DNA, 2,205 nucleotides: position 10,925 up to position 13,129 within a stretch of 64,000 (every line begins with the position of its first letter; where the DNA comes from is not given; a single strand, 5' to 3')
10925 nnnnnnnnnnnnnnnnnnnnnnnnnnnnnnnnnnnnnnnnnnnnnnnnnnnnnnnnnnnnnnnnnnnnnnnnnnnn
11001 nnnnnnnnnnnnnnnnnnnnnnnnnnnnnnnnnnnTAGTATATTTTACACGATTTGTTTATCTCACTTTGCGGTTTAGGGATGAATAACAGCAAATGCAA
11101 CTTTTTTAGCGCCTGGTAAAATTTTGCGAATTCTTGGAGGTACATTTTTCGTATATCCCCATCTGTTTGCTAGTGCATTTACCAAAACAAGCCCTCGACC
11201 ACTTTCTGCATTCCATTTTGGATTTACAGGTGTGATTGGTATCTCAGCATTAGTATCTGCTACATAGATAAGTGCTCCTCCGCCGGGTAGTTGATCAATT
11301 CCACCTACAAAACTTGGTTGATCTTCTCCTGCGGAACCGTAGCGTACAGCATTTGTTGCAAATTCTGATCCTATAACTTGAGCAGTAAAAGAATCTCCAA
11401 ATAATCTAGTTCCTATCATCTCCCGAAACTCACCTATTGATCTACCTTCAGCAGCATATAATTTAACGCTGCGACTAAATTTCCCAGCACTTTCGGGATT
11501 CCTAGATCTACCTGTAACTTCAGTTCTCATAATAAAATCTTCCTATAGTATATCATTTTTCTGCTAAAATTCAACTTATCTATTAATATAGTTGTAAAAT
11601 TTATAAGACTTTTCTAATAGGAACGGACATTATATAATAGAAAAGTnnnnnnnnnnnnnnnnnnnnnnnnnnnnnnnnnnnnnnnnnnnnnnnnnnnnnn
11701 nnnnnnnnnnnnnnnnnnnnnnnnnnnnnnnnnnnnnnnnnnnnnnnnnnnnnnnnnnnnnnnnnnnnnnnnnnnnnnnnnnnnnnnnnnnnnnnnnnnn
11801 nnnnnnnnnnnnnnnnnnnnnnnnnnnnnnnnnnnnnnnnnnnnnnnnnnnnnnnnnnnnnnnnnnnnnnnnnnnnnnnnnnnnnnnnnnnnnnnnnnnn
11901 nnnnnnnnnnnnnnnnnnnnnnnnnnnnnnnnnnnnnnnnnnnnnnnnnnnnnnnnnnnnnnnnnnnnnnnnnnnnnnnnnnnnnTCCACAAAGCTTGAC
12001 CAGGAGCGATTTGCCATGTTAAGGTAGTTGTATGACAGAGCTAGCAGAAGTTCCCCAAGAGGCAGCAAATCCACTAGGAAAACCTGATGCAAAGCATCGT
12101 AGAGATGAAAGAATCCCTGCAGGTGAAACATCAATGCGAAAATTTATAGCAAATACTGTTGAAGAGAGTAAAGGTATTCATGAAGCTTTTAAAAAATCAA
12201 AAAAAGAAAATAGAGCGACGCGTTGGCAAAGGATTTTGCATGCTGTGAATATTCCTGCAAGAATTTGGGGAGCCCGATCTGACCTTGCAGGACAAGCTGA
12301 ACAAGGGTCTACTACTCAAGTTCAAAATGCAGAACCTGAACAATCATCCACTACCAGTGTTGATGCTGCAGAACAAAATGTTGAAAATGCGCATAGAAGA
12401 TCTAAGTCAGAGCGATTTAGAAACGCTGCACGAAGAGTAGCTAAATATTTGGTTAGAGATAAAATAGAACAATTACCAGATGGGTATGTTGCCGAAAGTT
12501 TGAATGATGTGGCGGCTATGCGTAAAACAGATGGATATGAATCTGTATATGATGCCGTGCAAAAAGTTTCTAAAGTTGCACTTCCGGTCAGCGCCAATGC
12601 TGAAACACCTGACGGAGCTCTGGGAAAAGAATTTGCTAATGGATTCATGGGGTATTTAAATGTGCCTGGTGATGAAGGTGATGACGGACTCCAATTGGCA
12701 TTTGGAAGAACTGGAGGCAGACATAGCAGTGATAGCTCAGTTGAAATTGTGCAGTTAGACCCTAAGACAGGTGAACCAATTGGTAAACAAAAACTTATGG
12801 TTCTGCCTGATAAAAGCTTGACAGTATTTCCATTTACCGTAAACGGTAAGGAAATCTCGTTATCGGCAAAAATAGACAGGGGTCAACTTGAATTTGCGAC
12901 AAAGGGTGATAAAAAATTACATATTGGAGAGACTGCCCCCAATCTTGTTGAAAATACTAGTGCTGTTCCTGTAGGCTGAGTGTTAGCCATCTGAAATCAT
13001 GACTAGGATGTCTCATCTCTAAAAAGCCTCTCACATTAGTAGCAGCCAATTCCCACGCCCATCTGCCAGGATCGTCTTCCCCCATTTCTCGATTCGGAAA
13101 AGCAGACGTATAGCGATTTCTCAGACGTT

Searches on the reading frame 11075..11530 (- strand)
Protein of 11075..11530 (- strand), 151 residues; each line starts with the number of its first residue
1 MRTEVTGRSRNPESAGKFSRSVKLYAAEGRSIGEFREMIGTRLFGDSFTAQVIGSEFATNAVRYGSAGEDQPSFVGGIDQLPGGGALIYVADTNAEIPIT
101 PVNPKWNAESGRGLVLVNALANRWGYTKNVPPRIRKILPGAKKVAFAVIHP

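Call 8: search_protein_families(library=pfam, proteins=[window:11075-11530:-], max_evalue=0.001)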
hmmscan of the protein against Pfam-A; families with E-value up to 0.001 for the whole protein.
window:11075-11530:- (151 aa): 0 families

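Call 17: search_protein_families(library=phrogs, proteins=[window:11075-11530:-], max_evalue=0.05)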
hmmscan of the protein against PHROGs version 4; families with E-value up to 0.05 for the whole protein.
window:11075-11530:- (151 aa): 1 family
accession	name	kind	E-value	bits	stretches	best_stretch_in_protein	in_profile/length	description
phrog_12354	-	transcription regulation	1.9e-10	41.5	1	51-136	58-136/146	transcriptional regulator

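Call 18: search_protein_families(library=ncbifam, proteins=[window:11075-11530:-], max_evalue=0.05)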
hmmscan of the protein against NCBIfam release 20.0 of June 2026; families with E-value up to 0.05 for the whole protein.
window:11075-11530:- (151 aa): 0 families

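Call 19: search_protein_families(library=padloc, proteins=[window:11075-11530:-], max_evalue=0.05)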
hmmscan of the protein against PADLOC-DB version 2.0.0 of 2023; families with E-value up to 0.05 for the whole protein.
window:11075-11530:- (151 aa): 0 families

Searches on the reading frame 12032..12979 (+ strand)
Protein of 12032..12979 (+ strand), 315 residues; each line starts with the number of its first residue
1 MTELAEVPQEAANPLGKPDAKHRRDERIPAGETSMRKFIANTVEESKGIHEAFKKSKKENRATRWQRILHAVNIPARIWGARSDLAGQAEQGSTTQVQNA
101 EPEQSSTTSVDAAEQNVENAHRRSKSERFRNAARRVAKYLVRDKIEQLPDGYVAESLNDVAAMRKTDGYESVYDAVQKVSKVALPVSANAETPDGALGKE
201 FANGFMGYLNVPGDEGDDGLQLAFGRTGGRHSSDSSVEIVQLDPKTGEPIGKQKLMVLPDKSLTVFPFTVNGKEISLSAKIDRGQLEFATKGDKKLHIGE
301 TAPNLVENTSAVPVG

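Call 6: search_protein_families(library=pfam, proteins=[window:12032-12979:+], max_evalue=0.1)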
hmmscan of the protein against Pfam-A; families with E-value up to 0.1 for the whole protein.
window:12032-12979:+ (315 aa): 0 families

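Call 17: search_protein_families(library=phrogs, proteins=[window:12032-12979:+], max_evalue=0.05)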
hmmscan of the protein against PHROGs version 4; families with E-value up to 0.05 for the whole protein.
window:12032-12979:+ (315 aa): 0 families

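Call 18: search_protein_families(library=ncbifam, proteins=[window:12032-12979:+], max_evalue=0.05)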
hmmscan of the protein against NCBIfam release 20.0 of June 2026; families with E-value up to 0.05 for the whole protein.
window:12032-12979:+ (315 aa): 0 families

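Call 19: search_protein_families(library=padloc, proteins=[window:12032-12979:+], max_evalue=0.05)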
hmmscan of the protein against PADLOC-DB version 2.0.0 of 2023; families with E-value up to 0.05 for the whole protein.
window:12032-12979:+ (315 aa): 1 family
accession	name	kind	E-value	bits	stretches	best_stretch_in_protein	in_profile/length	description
PDLC01468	Cas13b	-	0.0061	12.9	1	34-152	433-547/933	CAS-VI-B; effector__SPE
